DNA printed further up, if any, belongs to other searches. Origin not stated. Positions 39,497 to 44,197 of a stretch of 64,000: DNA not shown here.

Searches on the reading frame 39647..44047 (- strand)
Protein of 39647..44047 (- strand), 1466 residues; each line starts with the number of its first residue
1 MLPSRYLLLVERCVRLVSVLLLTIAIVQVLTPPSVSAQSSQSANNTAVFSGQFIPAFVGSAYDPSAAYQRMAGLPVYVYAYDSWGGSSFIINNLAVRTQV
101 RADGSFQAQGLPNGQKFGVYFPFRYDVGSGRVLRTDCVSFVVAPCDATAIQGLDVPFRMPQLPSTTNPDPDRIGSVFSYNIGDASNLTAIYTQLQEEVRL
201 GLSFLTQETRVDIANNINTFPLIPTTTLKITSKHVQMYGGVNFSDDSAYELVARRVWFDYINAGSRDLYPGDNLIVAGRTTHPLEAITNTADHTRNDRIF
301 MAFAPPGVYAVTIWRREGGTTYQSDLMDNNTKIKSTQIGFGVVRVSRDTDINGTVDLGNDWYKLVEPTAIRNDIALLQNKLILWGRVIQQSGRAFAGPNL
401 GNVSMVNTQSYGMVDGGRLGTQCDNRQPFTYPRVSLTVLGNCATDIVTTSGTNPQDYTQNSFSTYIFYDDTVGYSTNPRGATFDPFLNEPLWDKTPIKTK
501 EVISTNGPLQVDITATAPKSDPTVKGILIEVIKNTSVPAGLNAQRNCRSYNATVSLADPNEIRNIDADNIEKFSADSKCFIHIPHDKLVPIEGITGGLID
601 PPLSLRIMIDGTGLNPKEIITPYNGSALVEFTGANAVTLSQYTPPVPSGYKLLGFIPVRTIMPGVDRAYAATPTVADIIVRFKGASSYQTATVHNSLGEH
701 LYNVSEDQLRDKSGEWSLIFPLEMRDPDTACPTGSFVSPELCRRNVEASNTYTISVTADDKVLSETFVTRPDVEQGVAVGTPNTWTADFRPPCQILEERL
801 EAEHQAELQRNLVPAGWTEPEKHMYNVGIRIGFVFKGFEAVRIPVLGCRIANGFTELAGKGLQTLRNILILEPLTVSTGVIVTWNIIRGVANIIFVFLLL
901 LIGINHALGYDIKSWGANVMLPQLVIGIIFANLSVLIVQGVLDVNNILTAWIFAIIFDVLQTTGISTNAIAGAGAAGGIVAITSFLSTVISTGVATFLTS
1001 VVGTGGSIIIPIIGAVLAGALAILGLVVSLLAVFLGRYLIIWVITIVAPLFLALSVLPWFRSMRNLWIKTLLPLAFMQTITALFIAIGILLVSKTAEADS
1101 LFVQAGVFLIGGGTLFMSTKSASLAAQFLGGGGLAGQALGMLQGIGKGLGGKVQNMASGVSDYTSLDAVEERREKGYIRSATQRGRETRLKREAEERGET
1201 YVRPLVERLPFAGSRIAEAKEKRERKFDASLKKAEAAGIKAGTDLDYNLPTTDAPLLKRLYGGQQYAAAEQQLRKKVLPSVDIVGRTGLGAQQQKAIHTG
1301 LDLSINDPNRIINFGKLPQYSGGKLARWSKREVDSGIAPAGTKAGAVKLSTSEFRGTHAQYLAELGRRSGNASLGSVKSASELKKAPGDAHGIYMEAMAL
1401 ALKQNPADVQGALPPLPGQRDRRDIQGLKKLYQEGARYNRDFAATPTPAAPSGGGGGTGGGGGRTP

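Call 4: search_protein_families(library=pfam, proteins=[window:39647-44047:-], max_evalue=0.1)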
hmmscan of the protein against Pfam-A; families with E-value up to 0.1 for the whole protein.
window:39647-44047:- (1466 aa): 0 families

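Call 34: search_protein_families(library=ncbifam, proteins=[window:39647-44047:-], max_evalue=0.01)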
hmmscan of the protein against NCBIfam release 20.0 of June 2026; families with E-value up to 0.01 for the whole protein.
window:39647-44047:- (1466 aa): 0 families
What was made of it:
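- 39647..44047 (-): 1466-aa signal-peptide, multi-TM surface/membrane protein immediately downstream of pilA. Candidate extended VirB6-like or adhesin component. Hypervariable between strains. No Pfam or NCBIfam hit (calls 4, 34).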
